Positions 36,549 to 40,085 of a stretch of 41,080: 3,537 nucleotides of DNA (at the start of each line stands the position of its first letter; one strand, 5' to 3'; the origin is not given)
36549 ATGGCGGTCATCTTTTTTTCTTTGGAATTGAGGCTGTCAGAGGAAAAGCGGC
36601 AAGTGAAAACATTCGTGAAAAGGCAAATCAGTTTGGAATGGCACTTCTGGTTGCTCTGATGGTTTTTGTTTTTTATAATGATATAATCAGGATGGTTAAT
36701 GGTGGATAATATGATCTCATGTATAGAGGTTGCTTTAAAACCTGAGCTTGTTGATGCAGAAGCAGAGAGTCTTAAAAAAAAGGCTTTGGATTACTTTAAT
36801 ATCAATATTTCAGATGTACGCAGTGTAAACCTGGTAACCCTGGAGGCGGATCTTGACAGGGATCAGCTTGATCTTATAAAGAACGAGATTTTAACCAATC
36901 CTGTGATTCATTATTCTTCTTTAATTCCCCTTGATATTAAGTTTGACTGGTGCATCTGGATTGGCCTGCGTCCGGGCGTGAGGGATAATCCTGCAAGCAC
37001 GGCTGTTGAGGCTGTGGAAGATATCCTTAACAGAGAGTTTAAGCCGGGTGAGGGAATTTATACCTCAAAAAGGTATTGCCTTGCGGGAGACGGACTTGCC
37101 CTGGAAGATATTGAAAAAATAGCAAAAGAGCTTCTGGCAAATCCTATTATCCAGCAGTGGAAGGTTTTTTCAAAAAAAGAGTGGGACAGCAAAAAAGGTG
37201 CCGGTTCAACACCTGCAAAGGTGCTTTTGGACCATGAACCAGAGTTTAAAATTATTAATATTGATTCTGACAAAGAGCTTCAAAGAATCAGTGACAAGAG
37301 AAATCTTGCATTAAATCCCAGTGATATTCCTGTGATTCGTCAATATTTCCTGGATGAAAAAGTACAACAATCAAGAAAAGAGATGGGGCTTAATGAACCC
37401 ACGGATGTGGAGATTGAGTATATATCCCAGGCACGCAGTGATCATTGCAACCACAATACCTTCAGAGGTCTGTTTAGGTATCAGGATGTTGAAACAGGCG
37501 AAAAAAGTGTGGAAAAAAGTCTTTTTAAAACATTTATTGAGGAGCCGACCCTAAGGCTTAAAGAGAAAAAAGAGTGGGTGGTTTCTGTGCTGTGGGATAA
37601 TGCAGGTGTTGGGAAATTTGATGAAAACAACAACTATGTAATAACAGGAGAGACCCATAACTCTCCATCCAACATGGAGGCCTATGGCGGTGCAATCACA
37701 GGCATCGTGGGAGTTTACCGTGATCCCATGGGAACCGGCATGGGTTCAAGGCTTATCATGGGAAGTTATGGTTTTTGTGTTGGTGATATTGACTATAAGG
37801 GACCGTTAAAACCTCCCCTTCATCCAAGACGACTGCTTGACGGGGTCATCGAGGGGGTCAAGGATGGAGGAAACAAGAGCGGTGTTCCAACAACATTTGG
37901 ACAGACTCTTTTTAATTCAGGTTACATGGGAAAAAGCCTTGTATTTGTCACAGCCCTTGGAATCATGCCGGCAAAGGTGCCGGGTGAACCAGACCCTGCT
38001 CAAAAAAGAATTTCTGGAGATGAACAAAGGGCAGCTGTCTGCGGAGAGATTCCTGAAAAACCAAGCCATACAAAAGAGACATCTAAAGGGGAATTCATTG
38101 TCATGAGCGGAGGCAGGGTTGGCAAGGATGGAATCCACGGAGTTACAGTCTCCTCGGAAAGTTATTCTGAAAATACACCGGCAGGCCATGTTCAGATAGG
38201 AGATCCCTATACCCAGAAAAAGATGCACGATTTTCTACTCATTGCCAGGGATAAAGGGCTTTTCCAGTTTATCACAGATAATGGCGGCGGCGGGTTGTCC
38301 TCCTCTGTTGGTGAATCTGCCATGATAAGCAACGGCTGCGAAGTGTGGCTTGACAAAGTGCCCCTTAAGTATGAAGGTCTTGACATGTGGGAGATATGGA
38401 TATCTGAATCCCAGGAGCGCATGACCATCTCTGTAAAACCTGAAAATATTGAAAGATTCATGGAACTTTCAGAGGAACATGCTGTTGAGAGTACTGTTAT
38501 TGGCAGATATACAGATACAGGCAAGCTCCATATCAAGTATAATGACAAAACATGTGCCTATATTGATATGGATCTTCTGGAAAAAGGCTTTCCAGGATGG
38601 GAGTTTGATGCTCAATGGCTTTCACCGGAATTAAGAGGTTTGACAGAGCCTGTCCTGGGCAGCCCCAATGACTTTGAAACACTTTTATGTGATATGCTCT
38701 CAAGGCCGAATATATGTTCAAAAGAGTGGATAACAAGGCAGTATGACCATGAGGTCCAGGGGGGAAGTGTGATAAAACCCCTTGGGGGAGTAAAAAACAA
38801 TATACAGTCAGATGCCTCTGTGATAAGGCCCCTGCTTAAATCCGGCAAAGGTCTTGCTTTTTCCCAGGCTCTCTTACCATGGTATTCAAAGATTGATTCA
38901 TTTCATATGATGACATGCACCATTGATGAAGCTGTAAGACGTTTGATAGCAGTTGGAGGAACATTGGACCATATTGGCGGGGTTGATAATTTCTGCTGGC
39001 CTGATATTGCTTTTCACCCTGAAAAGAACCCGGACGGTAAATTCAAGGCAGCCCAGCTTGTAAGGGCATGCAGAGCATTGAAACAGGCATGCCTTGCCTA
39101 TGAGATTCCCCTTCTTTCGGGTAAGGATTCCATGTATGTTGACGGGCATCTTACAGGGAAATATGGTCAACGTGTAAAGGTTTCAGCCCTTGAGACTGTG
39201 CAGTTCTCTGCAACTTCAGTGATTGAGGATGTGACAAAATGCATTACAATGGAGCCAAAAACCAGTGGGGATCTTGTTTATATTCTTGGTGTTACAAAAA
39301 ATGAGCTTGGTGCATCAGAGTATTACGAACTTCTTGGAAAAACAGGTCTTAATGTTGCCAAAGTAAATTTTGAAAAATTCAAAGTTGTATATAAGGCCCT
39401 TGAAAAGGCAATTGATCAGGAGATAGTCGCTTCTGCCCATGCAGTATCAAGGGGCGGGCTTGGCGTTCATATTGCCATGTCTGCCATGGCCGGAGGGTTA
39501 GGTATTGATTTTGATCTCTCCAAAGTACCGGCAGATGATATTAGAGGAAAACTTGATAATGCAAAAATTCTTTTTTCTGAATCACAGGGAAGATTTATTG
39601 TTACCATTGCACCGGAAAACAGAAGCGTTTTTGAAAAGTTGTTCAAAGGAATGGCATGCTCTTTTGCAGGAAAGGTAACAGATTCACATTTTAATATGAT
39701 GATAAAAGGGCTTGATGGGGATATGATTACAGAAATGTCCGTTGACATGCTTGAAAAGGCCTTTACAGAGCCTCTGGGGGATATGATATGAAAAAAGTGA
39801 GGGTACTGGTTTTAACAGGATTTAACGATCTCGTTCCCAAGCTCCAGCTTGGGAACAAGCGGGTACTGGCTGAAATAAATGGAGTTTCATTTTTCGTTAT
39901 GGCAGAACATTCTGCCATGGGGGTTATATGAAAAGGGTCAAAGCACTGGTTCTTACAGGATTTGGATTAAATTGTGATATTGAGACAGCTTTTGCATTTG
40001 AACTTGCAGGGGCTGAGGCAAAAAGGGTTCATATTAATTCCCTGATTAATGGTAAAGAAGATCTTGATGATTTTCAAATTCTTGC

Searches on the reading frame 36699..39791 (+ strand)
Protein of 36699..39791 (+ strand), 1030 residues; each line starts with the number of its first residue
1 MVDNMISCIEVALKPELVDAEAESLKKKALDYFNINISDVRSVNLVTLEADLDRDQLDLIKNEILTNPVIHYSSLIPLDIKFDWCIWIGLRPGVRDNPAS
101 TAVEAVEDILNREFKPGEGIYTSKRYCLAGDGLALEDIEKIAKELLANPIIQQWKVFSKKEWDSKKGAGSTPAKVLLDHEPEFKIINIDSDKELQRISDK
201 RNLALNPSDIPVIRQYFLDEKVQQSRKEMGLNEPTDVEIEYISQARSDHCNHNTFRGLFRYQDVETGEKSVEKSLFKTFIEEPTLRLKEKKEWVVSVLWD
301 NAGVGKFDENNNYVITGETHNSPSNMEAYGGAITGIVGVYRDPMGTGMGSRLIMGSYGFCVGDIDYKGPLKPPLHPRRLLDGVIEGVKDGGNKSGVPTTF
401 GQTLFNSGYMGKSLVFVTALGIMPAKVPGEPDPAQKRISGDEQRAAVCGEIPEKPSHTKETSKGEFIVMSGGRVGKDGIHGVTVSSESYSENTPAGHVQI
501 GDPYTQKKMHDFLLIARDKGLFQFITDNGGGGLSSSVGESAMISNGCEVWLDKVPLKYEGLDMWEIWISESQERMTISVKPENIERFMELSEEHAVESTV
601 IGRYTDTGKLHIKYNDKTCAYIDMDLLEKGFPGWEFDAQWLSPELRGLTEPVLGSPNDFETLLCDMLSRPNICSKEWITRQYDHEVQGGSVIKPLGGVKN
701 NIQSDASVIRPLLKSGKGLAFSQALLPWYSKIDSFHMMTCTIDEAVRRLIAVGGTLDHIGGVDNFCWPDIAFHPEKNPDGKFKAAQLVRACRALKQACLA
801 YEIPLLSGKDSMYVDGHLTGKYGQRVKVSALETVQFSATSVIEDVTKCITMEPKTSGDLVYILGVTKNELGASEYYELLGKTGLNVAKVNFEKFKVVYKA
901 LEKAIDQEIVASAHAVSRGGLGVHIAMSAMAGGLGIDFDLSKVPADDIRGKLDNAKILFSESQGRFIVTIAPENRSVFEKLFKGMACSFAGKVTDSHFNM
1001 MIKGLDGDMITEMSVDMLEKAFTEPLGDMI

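Call 15: search_protein_families(library=ncbifam, proteins=[window:36699-39791:+])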
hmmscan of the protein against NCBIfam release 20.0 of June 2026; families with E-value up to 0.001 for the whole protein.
window:36699-39791:+ (1030 aa): 12 families
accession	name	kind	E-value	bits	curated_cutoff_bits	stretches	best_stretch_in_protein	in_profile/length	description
TIGR01736.1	FGAM_synth_II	equivalog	6.7e-133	444.5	525.75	2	457-1028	179-716/718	phosphoribosylformylglycinamidine synthase subunit PurL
NF002290.1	PRK01213.1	equivalog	1e-125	420.6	648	2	458-1026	180-719/723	phosphoribosylformylglycinamidine synthase subunit PurL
TIGR01857.1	FGAM-synthase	equivalog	2.4e-74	250.6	1057.05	3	446-926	419-869/1239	phosphoribosylformylglycinamidine synthase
NF003672.0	PRK05297.1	equivalog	1.1e-63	215.2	783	1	179-987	150-945/1290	phosphoribosylformylglycinamidine synthase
TIGR01735.1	FGAM_synt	equivalog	1.6e-57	194.8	1123.05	1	23-1023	14-999/1307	phosphoribosylformylglycinamidine synthase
NF010690.0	PRK14090.1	equivalog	2.4e-50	171.5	1047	2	458-629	164-337/601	phosphoribosylformylglycinamidine synthase subunit PurL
NF005019.0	PRK06423.1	equivalog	2.3e-11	43.7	122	1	8-72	4-67/74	phosphoribosylformylglycinamidine synthase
TIGR01739.1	tegu_FGAM_synt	hypoth_equivalog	1.9e-10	39.3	716.1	1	830-974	691-828/1206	herpesvirus tegument protein/v-FGAM-synthase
NF004630.0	PRK05974.1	equivalog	4.8e-08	32.9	75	0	89-156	9-77/83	phosphoribosylformylglycinamidine synthase subunit PurS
TIGR03267.1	methan_mark_2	hypoth_equivalog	8.1e-08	31.7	365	0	544-624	236-315/323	methanogenesis marker 2 protein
TIGR00302.1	TIGR00302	equivalog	1.6e-05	25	39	0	8-71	4-72/80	phosphoribosylformylglycinamidine synthase subunit PurS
TIGR04049.1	AIR_rel_sll0787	hypoth_equivalog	0.00011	21.4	321.3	0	899-1001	197-298/318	sll0787 family AIR synthase-like protein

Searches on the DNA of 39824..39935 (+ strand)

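Call 74: search_dna_similar(query=window:39824-39935:+, collection=plasmids, mode=distant, max_evalue=0.01, max_rows=10)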
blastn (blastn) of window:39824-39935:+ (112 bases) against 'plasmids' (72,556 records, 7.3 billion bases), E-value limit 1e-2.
No match.

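Call 75: search_dna_similar(query=window:39824-39935:+, collection=phages, mode=distant, max_evalue=0.01, max_rows=10)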
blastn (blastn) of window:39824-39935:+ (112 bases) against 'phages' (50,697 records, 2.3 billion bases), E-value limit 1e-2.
No match.
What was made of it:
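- Tried and rejected: Plasmid and phage BLAST of the insert core: no match (calls 74, 75).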
